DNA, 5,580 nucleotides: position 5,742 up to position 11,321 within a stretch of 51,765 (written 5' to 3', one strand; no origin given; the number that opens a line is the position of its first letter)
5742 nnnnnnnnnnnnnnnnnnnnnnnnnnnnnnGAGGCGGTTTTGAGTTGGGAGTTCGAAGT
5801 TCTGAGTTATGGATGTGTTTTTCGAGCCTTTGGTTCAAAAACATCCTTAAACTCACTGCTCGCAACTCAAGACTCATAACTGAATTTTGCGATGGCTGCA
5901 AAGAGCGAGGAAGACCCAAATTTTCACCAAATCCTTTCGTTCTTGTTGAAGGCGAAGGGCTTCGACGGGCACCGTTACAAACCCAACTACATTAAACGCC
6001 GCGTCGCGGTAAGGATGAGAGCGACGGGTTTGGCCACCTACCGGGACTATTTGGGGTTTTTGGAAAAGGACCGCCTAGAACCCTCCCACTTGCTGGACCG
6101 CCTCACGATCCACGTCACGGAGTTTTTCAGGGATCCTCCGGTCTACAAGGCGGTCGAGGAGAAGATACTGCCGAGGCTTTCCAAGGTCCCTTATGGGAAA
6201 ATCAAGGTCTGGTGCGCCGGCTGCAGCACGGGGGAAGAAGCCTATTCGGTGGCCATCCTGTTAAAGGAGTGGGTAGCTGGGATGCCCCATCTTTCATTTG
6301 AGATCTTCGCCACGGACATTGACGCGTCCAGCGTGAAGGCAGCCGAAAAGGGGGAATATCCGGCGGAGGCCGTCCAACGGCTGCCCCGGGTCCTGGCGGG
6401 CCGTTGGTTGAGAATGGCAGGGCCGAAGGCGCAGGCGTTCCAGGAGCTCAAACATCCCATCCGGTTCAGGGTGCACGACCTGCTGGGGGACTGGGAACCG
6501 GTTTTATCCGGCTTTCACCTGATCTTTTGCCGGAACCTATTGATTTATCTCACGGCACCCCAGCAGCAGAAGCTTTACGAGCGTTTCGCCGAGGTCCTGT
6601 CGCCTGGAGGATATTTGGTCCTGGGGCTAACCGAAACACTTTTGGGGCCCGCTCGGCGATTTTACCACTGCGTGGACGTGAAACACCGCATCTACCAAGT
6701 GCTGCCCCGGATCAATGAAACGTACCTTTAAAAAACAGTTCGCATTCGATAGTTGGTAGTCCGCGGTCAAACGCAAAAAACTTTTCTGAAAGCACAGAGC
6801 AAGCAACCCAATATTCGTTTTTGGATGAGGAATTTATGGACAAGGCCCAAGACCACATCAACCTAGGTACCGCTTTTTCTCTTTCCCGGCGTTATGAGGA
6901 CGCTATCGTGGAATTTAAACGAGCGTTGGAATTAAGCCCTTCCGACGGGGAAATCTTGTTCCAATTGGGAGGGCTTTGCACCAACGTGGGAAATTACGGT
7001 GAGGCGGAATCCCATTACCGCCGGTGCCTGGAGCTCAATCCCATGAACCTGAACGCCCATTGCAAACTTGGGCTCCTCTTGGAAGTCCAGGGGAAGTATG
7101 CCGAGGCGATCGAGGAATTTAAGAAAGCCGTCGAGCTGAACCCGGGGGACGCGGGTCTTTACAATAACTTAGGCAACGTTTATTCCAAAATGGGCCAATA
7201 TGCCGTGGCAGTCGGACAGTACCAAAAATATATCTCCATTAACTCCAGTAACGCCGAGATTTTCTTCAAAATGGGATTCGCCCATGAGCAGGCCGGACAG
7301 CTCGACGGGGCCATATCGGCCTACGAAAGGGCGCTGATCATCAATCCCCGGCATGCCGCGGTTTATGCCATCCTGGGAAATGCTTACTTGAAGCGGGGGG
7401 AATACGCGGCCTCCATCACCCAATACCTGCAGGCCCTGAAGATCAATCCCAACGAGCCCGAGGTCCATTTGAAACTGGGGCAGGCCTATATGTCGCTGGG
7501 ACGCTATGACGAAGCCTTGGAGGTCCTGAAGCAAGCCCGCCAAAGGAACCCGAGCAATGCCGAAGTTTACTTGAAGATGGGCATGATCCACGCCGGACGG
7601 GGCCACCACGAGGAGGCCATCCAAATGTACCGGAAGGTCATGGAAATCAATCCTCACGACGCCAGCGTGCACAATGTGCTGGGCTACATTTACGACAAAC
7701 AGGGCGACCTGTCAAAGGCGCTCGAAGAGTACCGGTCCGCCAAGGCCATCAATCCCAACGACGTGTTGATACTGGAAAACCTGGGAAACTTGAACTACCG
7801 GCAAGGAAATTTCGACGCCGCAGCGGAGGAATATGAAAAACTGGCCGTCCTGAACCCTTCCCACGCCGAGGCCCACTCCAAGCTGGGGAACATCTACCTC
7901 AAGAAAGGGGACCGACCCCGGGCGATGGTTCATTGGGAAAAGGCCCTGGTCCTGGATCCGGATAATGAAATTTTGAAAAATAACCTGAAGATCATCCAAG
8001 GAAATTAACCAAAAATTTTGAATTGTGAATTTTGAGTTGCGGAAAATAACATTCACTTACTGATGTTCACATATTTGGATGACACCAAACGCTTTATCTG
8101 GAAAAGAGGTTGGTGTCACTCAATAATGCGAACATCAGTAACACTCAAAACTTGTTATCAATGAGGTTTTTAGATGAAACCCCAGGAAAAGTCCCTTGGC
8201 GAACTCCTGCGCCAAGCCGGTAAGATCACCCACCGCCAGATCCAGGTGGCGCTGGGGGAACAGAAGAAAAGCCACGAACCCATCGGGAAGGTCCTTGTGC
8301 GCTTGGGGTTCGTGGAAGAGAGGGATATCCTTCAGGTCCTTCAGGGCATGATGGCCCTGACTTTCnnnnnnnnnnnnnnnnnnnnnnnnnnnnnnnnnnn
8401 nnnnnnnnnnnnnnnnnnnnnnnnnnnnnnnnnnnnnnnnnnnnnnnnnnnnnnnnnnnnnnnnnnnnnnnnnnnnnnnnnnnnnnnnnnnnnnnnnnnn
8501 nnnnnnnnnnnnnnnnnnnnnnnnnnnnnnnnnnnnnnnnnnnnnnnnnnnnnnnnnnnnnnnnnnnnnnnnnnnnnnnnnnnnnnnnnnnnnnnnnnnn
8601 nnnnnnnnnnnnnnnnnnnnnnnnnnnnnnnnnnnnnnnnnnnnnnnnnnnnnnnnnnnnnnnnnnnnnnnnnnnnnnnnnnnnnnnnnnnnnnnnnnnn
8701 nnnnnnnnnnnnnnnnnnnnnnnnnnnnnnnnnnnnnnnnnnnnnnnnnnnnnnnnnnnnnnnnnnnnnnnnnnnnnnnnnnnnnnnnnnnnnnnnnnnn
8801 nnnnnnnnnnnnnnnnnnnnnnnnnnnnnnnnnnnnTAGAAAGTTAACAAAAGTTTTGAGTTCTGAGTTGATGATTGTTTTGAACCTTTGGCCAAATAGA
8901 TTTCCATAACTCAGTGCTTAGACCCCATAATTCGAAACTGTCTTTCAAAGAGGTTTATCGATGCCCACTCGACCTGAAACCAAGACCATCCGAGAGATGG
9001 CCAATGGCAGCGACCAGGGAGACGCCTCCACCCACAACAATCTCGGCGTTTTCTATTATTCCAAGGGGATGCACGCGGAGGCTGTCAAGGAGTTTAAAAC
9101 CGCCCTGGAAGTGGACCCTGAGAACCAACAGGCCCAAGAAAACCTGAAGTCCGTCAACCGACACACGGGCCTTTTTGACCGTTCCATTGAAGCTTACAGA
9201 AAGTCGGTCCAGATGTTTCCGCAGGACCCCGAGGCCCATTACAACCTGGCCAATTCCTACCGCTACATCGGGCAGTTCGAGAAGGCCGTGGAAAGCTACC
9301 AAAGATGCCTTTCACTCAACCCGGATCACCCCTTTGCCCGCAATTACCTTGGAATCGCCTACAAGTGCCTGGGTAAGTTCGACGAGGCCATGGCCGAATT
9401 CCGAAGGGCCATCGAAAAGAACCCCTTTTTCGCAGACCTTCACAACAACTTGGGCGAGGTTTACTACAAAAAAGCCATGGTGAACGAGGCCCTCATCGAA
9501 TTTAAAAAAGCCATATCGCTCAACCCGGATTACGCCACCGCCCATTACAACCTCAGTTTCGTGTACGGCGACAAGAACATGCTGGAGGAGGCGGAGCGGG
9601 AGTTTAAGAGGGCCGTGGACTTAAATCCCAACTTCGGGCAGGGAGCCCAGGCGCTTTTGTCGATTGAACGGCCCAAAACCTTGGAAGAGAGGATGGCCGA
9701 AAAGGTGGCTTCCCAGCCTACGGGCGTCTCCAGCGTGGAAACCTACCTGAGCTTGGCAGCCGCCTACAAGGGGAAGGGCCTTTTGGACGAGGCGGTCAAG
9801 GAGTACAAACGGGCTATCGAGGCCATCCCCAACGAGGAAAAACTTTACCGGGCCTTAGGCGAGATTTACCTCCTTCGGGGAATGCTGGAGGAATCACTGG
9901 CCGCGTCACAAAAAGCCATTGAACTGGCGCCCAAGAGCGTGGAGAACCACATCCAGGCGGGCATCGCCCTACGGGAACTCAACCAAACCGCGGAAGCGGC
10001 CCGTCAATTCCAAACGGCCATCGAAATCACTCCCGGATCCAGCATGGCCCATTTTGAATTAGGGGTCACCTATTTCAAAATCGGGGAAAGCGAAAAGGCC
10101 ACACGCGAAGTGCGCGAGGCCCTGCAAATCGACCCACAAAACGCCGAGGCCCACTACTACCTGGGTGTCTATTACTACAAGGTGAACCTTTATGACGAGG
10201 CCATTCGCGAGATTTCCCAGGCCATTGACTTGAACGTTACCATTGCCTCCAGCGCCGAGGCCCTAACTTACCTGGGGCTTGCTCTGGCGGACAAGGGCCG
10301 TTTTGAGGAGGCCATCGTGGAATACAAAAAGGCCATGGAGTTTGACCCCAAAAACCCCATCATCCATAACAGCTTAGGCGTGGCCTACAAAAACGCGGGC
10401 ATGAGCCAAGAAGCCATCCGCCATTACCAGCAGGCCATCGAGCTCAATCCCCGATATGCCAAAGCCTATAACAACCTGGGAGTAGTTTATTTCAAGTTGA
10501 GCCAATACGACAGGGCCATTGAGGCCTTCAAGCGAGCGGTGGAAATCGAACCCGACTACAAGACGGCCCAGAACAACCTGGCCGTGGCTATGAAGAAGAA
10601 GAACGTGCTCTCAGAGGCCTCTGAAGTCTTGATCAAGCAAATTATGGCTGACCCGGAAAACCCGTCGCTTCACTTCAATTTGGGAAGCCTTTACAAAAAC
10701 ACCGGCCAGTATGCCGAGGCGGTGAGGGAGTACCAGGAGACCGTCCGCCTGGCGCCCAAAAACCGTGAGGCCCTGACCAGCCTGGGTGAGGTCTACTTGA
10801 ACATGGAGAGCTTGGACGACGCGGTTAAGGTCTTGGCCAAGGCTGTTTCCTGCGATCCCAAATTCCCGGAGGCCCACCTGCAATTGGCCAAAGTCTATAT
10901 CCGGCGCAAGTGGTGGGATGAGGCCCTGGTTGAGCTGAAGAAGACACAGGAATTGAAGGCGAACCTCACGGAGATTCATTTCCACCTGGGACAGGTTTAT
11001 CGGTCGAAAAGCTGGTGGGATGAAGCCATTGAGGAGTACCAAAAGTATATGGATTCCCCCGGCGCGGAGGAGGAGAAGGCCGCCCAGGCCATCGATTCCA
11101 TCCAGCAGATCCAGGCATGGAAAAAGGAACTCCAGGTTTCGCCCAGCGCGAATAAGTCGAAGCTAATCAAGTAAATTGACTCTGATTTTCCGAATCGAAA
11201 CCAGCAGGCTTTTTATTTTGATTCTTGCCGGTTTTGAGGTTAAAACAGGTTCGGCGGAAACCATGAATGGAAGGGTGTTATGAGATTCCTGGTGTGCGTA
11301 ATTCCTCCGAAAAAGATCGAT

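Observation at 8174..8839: T2SSE_N (MshEN-like) domain fused to CheW: a possible c-di-GMP-sensing coupling protein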

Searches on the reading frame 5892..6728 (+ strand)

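Call 6: search_protein_families(library=pfam, proteins=[window:5892-6728:+], max_evalue=0.001)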
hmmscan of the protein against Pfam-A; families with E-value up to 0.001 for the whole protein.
window:5892-6728:+ (279 aa): 4 families
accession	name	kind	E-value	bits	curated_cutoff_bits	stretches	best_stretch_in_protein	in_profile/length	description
PF01739.24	CheR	-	2.9e-50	170.9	27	1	75-259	2-188/195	CheR methyltransferase, SAM binding domain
PF03705.20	CheR_N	-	3.4e-12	46.3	27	1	11-60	3-52/53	CheR methyltransferase, all-alpha domain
PF13649.12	Methyltransf_25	-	3.7e-05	24.8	27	1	182-240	40-97/97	Methyltransferase domain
PF08242.18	Methyltransf_12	-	0.0001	23.4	30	0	187-242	48-98/98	Methyltransferase domain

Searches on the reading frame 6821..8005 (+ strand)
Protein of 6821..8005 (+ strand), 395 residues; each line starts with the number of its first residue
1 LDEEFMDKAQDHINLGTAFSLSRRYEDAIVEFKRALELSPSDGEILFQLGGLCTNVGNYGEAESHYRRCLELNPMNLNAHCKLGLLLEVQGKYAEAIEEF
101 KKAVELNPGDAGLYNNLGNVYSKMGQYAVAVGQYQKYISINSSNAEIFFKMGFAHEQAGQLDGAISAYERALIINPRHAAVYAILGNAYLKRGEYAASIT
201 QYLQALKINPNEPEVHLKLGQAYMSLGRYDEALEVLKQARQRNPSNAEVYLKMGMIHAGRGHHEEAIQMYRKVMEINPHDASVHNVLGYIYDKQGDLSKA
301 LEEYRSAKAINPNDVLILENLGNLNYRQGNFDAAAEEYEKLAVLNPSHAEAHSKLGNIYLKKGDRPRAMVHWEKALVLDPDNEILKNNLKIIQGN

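Call 6: search_protein_families(library=pfam, proteins=[window:6821-8005:+], max_evalue=0.001)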
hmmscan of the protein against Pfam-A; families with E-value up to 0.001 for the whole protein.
window:6821-8005:+ (395 aa): 47 families (the best 25 are shown)
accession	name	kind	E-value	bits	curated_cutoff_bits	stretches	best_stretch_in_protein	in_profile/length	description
PF13414.12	TPR_11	-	2.4e-88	290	26.8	11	186-227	1-42/42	TPR repeat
PF07719.23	TPR_2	-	2e-87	280.6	27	11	213-246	1-34/34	Tetratricopeptide repeat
PF00515.34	TPR_1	-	4.9e-84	273.5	27.8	10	78-109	2-33/34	Tetratricopeptide repeat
PF13181.12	TPR_8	-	4.7e-64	207.6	25.7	7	214-245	2-33/34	Tetratricopeptide repeat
PF13432.12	TPR_16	-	8e-62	205.6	32.7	7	185-247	3-65/65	Tetratricopeptide repeat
PF13431.12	TPR_17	-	6.3e-61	198.1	24.4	5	100-128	2-30/34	Tetratricopeptide repeat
PF13428.12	TPR_14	-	5.2e-57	184.8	23.5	3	213-254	1-42/44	Tetratricopeptide repeat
PF14559.12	TPR_19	-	3e-51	172.1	25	6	193-250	5-62/68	Tetratricopeptide repeat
PF13424.12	TPR_12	-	1.2e-42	144.4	30.1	5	216-276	6-74/77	Tetratricopeptide repeat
PF13176.12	TPR_7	-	7.7e-40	132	27.9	1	217-244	3-32/36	Tetratricopeptide repeat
PF13174.12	TPR_6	-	2.8e-34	115.8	26.3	1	215-245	2-32/33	Tetratricopeptide repeat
PF13374.12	TPR_10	-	3.5e-29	100.4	27.5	0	112-136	3-27/42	Tetratricopeptide repeat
PF13371.12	TPR_9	-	6e-28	97.1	35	1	287-351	1-65/73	Tetratricopeptide repeat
PF23914.1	TPR_CcmH_CycH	-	8.4e-28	97.6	42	4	174-281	45-155/158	Cytochrome c-type biogenesis protein H TPR domain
PF13429.12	TPR_15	-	3.1e-21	76.5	26.2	2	152-273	153-274/280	Tetratricopeptide repeat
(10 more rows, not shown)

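Call 48: search_protein_families(library=ncbifam, proteins=[window:6821-8005:+], max_evalue=0.001)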
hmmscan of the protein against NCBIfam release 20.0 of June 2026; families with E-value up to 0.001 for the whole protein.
window:6821-8005:+ (395 aa): 52 families (the best 25 are shown)
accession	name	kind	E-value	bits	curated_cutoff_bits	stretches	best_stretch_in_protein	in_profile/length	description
TIGR02917.1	PEP_TPR_lipo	equivalog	3.2e-63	213.9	312.2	3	185-389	369-573/899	XrtA/PEP-CTERM system TPR-repeat protein PrsT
NF040959.1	MamA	equivalog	1.2e-59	201.2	200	3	112-277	38-203/204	magnetosome protein MamA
TIGR02521.1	type_IV_pilW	equivalog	7.5e-47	159.8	154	5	247-383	31-169/234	type IV pilus biogenesis/stability protein PilW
NF033762.1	social_mot_Tgl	equivalog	3.6e-38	131.3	225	3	243-392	27-179/252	social motility TPR repeat lipoprotein Tgl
NF033758.1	gliding_GltE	equivalog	1.9e-37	129.2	225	3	14-142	227-356/411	adventurous gliding motility TPR repeat lipoprotein GltE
NF047371.1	FlcA_CTERM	equivalog_domain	1.4e-33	116.3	300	3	166-276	420-536/646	periplasmic flagellar collar protein FlcA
NF047507.1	TPR_BatC_Lepto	exception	2.1e-33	115.6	175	2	293-391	36-138/214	TPR repeat-containing protein BatC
TIGR02552.1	LcrH_SycD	equivalog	1.3e-32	112.4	104.8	3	133-247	6-120/136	SycD/LcrH family type III secretion system chaperone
NF033920.0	C39_PA2778_fam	equivalog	1.7e-29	103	150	5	150-243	161-254/255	PA2778 family cysteine peptidase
NF002725.1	PRK02603.1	equivalog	3.1e-28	98.9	143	4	227-297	49-122/173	photosystem I assembly protein Ycf3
NF008520.0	PRK11447.1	equivalog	4e-26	91.1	858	4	185-246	275-336/1157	cellulose synthase complex outer membrane protein BcsC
TIGR03939.1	PGA_TPR_OMP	equivalog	1.3e-25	89.7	366.65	2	219-315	92-188/800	poly-beta-1,6 N-acetyl-D-glucosamine export porin PgaA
TIGR00540.1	TPR_hemY_coli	hypoth_equivalog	1.5e-25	89.8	142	3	190-272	303-384/385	heme biosynthesis-associated TPR protein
NF008391.2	PRK11189.1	equivalog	1.3e-23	83.9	250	3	142-245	62-165/297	lipoprotein NlpI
TIGR00990.1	3a0801s09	subfamily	1.3e-23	83.5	757.25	2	227-381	345-499/615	mitochondrial import receptor subunit TOM70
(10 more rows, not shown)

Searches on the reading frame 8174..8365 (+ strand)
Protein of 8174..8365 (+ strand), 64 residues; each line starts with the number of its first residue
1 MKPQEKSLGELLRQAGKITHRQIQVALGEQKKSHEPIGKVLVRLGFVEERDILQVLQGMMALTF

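Call 9: search_solved_structures(query=window:8174-8365:+, max_evalue=10, show_alignments=5)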
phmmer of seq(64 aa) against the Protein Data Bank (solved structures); distinct sequences matched with E-value up to 10: 13.
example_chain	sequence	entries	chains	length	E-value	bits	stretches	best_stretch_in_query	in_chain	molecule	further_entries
6f8l_G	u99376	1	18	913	1.5e-14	56.6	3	5-50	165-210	Type IV pilus assembly protein PilF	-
5htl_A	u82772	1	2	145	2.2e-05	27.9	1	5-62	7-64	MSHA biogenesis protein MshE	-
8pdk_A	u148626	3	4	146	3.4e-05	27.3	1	5-50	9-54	c-di-GMP binding domain of the ATPase enzyme PilF | ATP-binding motif-containing protein pilF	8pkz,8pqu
6ejf_J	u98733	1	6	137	3.5e-05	27.3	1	6-50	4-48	Type IV pilus assembly protein PilF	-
9glg_A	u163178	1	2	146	3.9e-05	27.2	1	5-50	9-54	ATP-binding motif-containing protein pilF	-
8pfa_A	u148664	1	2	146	4.4e-05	27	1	6-50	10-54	c-di-GMP binding domain of the ATPase enzyme PilF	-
8pe0_A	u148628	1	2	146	5.4e-05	26.7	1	6-50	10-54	c-di-GMP binding domain of the ATPase enzyme PilF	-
9gl5_A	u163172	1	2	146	9.3e-05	26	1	5-50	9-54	ATP-binding motif-containing protein pilF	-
9g1w_A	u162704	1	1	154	0.0037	21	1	5-59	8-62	Type IV pilus assembly ATPase PilB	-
6olj_C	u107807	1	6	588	0.0058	20.4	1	4-57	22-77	Type IV pilus biogenesis ATPase PilB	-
5tsg_B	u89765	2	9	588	0.0058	20.4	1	4-57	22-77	Type IV pilus biogenesis ATPase PilB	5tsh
5zfr_A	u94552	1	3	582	0.0098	19.6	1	4-56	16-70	Type IV pilus biogenesis ATPase PilB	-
3jc8_Ba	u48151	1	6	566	0.047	17.5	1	7-56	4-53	Type IV-A pilus assembly ATPase PilB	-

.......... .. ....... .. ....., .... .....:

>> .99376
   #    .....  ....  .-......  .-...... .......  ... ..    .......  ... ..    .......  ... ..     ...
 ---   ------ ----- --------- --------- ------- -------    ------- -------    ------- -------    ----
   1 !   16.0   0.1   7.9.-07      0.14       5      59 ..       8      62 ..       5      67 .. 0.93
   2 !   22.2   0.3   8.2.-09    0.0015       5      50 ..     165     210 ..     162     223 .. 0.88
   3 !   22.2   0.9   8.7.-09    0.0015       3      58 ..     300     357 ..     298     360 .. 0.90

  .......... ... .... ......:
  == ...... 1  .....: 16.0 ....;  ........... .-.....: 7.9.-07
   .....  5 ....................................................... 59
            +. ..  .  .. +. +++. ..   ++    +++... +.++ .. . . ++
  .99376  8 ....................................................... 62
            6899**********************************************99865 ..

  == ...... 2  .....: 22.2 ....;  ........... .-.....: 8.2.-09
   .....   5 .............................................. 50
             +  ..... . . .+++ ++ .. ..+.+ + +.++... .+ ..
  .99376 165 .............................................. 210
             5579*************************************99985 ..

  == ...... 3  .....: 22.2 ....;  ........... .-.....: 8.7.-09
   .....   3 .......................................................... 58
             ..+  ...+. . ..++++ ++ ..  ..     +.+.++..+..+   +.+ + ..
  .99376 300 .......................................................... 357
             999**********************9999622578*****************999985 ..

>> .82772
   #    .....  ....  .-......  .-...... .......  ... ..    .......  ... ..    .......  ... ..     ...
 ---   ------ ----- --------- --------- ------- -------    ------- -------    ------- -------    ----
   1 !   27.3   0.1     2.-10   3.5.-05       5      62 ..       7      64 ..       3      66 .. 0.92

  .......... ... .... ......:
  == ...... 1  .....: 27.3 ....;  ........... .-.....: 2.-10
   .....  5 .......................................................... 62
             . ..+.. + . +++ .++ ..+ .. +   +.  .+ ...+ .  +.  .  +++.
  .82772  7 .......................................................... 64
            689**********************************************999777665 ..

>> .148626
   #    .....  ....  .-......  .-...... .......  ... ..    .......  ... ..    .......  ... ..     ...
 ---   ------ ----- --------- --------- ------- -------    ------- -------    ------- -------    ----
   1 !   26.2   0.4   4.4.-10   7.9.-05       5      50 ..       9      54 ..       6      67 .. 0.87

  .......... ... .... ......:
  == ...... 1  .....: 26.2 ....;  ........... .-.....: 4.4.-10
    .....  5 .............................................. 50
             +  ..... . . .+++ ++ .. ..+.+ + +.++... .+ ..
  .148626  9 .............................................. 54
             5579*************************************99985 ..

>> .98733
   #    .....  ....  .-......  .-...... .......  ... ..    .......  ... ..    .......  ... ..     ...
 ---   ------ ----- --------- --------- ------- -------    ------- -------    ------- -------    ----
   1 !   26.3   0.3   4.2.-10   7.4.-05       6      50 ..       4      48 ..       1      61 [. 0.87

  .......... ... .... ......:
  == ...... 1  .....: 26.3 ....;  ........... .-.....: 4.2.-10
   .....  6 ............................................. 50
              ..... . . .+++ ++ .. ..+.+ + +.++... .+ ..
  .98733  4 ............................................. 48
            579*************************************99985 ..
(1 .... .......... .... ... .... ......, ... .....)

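Call 55: search_protein_families(library=ncbifam, proteins=[window:8174-8365:+], max_evalue=1)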
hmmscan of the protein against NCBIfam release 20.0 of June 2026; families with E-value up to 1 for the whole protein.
seq(64 aa): 5 families
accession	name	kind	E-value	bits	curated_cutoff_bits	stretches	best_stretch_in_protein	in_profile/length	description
NF053729.1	c-di-GMP_motif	domain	1.2e-16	60.2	38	1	8-57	2-51/53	cyclic di-GMP-binding domain-containing protein, MshE-related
TIGR03029.1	EpsG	equivalog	1.7e-06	27.4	313.8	1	6-57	3-54/274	chain length determinant protein tyrosine kinase EpsG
NF012033.0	PRK15489.1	equivalog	1.3e-05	23.5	537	1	4-51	489-536/703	glycosyl transferase family protein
NF008411.1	PRK11234.1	equivalog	0.0025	16.2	1170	1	6-57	655-706/723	cyclic di-3',5'-guanylate-activated glycosyltransferase NfrB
TIGR02538.1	type_IV_pilB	equivalog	0.0061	15.2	675.65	1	8-58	2-52/564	type IV-A pilus assembly ATPase PilB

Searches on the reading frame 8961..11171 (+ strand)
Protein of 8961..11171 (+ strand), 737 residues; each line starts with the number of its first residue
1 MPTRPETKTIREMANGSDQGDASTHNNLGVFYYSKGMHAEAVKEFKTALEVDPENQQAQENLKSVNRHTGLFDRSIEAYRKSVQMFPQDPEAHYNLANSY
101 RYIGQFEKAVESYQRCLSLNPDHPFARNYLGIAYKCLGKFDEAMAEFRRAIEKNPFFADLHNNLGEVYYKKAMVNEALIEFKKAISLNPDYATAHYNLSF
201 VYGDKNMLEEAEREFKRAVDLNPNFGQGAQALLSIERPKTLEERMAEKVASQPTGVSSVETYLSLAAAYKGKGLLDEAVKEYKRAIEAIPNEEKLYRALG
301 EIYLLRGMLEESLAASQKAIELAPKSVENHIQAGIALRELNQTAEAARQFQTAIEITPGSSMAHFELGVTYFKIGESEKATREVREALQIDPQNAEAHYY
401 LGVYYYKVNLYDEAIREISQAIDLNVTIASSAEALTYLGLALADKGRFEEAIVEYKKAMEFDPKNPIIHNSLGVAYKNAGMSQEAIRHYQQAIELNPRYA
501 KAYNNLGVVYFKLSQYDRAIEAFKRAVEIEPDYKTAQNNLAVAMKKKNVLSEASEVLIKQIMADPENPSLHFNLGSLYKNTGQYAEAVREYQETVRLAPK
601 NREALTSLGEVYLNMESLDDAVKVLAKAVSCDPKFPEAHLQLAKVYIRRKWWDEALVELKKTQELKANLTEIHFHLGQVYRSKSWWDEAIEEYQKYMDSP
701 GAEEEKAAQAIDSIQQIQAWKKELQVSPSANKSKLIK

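Call 6: search_protein_families(library=pfam, proteins=[window:8961-11171:+], max_evalue=0.001)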
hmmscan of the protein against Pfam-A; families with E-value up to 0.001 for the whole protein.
window:8961-11171:+ (737 aa): 42 families (the best 25 are shown)
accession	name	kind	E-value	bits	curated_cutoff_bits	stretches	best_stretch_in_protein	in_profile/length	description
PF07719.23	TPR_2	-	3.5e-117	373.4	27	11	90-123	1-34/34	Tetratricopeptide repeat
PF13414.12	TPR_11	-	1.2e-116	380.6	26.8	13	439-480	1-42/42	TPR repeat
PF00515.34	TPR_1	-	2.6e-108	350.3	27.8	9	500-533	1-34/34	Tetratricopeptide repeat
PF13431.12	TPR_17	-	5.1e-96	307.5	24.4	10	488-521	1-34/34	Tetratricopeptide repeat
PF13181.12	TPR_8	-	3.4e-86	276.6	25.7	7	500-533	1-34/34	Tetratricopeptide repeat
PF13432.12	TPR_16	-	1.1e-69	230.7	32.7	7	472-532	3-63/65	Tetratricopeptide repeat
PF14559.12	TPR_19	-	4.3e-64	213.2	25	7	514-570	5-61/68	Tetratricopeptide repeat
PF13428.12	TPR_14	-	2.9e-62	201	23.5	3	90-131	1-42/44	Tetratricopeptide repeat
PF13424.12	TPR_12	-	3.2e-59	197.5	30.1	11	468-529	5-74/77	Tetratricopeptide repeat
PF13176.12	TPR_7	-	2.4e-39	130.5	27.9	1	92-122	1-31/36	Tetratricopeptide repeat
PF13174.12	TPR_6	-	5.3e-36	121.2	26.3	1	91-123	1-33/33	Tetratricopeptide repeat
PF13374.12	TPR_10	-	2.5e-31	107.2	27.5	1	500-529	2-31/42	Tetratricopeptide repeat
PF13371.12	TPR_9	-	1e-30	106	35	3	104-155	9-60/73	Tetratricopeptide repeat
PF23914.1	TPR_CcmH_CycH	-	2.2e-29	102.8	42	2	497-603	47-156/158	Cytochrome c-type biogenesis protein H TPR domain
PF12895.13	ANAPC3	-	1.5e-25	89.7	27.2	1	72-148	5-80/82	Anaphase-promoting complex, cyclosome, subunit 3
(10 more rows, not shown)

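Call 48: search_protein_families(library=ncbifam, proteins=[window:8961-11171:+], max_evalue=0.001)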
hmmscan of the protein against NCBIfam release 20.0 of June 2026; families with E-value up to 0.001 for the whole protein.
window:8961-11171:+ (737 aa): 47 families (the best 25 are shown)
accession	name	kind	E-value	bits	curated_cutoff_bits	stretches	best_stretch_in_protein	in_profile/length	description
NF040959.1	MamA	equivalog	5e-93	310.2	200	6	65-222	46-203/204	magnetosome protein MamA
TIGR02917.1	PEP_TPR_lipo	equivalog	4.7e-79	266.3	312.2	3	330-713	265-644/899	XrtA/PEP-CTERM system TPR-repeat protein PrsT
TIGR02521.1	type_IV_pilW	equivalog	6.5e-74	248.4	154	7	430-605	29-206/234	type IV pilus biogenesis/stability protein PilW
NF033762.1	social_mot_Tgl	equivalog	2.3e-70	236.8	225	6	432-604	31-206/252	social motility TPR repeat lipoprotein Tgl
NF033758.1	gliding_GltE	equivalog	6.7e-58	196.6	225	6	14-221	78-285/411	adventurous gliding motility TPR repeat lipoprotein GltE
NF008391.2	PRK11189.1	equivalog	8.7e-49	166.6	250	4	470-545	69-144/297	lipoprotein NlpI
TIGR00990.1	3a0801s09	subfamily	2e-46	158.9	757.25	3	21-219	330-528/615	mitochondrial import receptor subunit TOM70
TIGR02552.1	LcrH_SycD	equivalog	1.3e-42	144.7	104.8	6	87-154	49-116/136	SycD/LcrH family type III secretion system chaperone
NF047507.1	TPR_BatC_Lepto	exception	2.2e-41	141.7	175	5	444-550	36-146/214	TPR repeat-containing protein BatC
NF002725.1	PRK02603.1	equivalog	1.3e-36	126.2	143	2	432-531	33-151/173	photosystem I assembly protein Ycf3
NF033920.0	C39_PA2778_fam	equivalog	3.2e-36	125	150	6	479-558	169-248/255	PA2778 family cysteine peptidase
NF047558.1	TPR_END_plus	domain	1.3e-35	121.1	32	0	92-122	1-31/56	TPR end-of-group domain-containing protein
NF053607.1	CHU_0125_OmpA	equivalog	2.8e-33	115.3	620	4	505-606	24-124/639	CHU_0125 family OmpA-like outer membrane integrity protein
NF008757.0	PRK11788.1-5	equivalog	1.9e-30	106.3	363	3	552-666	53-171/388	lipopolysaccharide assembly protein LapB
TIGR02795.1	tol_pal_ybgF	equivalog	3.7e-29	101.7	90.1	1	393-463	37-107/119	tol-pal system protein YbgF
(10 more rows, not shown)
